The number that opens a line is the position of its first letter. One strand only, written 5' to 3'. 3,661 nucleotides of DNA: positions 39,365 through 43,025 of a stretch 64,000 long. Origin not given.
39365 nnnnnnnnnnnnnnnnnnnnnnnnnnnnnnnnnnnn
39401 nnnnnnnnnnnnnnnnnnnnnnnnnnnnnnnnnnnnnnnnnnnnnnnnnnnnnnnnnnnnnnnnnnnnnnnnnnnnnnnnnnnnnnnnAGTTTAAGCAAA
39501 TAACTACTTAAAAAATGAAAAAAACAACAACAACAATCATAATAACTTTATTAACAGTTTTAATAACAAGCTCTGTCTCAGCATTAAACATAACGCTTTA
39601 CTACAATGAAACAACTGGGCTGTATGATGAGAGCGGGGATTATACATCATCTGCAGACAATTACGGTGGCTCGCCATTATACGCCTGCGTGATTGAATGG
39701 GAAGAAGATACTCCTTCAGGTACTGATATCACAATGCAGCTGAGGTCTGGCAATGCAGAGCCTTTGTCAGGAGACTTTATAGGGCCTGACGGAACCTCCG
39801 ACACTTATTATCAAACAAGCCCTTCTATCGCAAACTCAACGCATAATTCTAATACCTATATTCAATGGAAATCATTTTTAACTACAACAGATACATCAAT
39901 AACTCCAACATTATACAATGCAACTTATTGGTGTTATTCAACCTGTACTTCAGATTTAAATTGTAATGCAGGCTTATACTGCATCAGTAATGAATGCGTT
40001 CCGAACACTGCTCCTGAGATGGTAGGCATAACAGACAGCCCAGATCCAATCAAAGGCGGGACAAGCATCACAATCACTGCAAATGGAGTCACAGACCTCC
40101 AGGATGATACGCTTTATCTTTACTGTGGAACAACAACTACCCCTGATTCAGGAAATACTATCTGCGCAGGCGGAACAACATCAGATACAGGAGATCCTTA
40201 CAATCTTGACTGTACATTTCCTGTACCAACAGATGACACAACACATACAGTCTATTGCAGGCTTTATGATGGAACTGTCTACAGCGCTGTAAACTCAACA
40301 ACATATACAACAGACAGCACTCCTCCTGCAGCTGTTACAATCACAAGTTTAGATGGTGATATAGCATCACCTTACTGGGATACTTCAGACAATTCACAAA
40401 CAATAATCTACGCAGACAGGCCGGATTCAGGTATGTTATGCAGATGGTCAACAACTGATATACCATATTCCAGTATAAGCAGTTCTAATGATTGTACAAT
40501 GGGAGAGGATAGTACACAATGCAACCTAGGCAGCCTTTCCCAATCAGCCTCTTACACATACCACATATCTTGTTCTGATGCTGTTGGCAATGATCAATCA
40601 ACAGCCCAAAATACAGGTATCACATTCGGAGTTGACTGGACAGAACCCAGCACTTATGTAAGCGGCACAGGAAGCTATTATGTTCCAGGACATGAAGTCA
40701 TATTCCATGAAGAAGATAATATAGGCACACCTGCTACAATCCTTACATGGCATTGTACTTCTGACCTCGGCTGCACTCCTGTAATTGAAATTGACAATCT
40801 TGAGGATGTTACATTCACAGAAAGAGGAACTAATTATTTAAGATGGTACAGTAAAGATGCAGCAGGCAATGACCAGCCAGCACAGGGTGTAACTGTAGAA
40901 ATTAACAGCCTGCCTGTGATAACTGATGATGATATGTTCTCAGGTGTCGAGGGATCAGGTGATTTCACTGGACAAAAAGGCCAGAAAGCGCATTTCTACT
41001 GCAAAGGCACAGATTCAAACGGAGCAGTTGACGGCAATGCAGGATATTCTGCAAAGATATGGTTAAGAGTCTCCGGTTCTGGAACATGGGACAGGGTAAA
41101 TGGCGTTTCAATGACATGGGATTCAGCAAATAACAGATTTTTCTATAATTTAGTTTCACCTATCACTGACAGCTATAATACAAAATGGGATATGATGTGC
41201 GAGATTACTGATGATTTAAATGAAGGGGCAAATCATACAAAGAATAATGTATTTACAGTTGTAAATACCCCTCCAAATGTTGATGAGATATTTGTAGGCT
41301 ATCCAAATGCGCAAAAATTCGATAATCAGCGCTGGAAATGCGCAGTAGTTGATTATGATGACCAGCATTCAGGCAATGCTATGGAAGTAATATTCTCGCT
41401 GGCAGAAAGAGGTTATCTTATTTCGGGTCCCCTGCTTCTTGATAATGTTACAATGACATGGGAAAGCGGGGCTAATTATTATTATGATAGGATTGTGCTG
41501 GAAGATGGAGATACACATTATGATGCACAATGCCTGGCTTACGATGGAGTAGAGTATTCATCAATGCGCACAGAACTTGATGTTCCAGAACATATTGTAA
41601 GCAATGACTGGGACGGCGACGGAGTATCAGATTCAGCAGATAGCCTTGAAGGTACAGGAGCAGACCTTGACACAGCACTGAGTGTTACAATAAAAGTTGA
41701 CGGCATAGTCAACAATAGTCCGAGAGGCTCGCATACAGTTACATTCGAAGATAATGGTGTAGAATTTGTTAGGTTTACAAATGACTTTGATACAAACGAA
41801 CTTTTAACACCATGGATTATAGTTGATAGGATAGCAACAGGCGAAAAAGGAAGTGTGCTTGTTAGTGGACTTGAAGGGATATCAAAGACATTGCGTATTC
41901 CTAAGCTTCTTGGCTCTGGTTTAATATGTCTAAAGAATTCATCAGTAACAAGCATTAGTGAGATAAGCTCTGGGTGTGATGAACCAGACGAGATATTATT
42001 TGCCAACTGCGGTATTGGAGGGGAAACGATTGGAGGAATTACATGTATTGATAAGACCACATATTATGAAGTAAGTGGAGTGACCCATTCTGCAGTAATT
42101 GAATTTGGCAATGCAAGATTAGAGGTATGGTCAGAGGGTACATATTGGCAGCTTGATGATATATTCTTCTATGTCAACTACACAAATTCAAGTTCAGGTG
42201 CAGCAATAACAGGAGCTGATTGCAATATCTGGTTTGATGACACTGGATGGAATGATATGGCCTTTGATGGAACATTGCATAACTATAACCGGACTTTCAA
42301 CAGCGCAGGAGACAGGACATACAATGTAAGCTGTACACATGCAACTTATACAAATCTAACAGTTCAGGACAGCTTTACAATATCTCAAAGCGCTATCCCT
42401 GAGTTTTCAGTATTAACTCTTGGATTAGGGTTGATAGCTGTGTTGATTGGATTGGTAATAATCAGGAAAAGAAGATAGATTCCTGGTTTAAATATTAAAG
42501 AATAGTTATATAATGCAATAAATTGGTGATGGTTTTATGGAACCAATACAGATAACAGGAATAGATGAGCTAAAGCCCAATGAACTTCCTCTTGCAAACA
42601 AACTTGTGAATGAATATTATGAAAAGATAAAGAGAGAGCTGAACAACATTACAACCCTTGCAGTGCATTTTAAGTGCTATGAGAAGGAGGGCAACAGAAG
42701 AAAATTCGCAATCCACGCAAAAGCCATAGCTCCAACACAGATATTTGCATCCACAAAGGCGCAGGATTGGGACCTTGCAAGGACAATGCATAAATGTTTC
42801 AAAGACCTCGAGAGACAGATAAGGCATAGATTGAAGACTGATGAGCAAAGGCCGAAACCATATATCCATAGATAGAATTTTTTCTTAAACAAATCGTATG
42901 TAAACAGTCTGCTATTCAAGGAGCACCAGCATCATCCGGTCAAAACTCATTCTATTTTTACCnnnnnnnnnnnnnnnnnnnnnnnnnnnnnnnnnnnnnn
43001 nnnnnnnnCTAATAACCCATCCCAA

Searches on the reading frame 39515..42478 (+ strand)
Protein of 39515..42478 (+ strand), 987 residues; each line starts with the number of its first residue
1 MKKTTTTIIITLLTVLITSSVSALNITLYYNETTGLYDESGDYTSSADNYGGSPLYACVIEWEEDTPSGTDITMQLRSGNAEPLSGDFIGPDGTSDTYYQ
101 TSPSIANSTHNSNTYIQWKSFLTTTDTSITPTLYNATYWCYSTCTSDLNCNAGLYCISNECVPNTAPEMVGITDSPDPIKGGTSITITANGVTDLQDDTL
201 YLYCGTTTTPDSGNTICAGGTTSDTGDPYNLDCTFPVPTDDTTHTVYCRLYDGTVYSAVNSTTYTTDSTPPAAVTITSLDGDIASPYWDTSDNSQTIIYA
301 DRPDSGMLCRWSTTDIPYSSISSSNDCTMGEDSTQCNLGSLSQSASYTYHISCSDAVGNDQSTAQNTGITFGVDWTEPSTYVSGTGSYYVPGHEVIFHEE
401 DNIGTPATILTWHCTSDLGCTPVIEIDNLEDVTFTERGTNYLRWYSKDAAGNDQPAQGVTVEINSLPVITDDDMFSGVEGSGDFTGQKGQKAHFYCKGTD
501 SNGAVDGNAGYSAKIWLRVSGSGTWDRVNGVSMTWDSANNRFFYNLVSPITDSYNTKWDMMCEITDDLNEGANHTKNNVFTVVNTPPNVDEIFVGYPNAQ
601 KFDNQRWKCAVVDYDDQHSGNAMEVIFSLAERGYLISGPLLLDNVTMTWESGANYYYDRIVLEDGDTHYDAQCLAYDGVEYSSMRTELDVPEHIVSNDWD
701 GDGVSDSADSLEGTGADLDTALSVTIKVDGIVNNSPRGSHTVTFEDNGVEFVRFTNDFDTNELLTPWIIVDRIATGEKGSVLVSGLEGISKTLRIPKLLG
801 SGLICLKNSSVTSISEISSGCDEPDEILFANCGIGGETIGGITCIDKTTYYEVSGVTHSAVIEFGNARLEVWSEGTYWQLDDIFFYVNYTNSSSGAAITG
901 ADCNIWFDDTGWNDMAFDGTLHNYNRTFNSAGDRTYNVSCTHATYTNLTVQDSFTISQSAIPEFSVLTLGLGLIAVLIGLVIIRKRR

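Call 5: search_protein_families(library=ncbifam, proteins=[window:39515-42478:+], max_evalue=1)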
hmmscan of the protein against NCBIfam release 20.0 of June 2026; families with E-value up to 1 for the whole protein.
window:39515-42478:+ (987 aa): 1 family
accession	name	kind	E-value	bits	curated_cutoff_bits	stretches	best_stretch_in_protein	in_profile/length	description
NF047446.1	barrel_OmpL47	domain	0.0013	19.1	40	1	430-463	35-68/68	OmpL47-type beta-barrel domain-containing protein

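Call 6: search_protein_families(library=pfam, proteins=[window:39515-42478:+], max_evalue=1)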
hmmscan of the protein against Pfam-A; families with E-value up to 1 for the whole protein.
window:39515-42478:+ (987 aa): 0 families

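Call 22: list_cluster_members(proteins=[P0001, window:39515-42478:+, window:1642-2841:+, window:21128-24529:-])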
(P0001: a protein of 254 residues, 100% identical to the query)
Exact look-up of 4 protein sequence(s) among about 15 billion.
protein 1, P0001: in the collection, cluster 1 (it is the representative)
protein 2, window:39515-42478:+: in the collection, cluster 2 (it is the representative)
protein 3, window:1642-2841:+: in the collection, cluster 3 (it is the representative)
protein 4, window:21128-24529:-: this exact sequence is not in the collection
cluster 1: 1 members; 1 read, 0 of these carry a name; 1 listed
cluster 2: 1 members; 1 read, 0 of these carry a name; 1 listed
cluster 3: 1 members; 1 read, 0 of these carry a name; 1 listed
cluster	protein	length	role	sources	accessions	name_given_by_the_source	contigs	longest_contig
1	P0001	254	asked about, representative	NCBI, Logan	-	-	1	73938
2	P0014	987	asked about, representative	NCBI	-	-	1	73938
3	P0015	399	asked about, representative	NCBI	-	-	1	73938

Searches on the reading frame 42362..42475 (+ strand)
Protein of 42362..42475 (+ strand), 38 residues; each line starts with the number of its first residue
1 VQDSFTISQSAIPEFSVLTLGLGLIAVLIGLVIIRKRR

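Call 63: search_protein_families(library=ncbifam, proteins=[window:42362-42475:+], max_evalue=10)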
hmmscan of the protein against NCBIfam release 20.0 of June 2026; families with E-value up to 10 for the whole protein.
seq(38 aa): 4 families
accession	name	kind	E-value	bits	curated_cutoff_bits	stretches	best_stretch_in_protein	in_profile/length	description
TIGR01167.1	LPXTG_anchor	domain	0.024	15.3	15.9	1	17-38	13-33/34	LPXTG cell wall anchor domain-containing protein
NF053845.1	CoaP_CTERM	equivalog_domain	0.024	14.3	35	1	20-38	15-34/35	choice-of-anchor protein CoaP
TIGR03024.1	arch_PEF_CTERM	domain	0.11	12.8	23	1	12-38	1-25/25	PEF-CTERM sorting domain-containing protein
NF051874.1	PVV_CTERM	equivalog_domain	0.16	11.8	27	1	21-38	15-32/38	PVV-CTERM domain-containing choice-of-anchor G protein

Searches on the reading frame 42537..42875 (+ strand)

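Call 80: search_protein_families(library=pfam, proteins=[window:42537-42875:+], max_evalue=0.001)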
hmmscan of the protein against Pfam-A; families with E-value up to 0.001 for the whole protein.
window:42537-42875:+ (112 aa): 1 family
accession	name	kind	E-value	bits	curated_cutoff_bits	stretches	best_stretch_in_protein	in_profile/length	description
PF02482.25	Ribosomal_S30AE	-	6e-05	24.1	23.7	1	24-98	18-83/88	Sigma 54 modulation protein / S30EA ribosomal protein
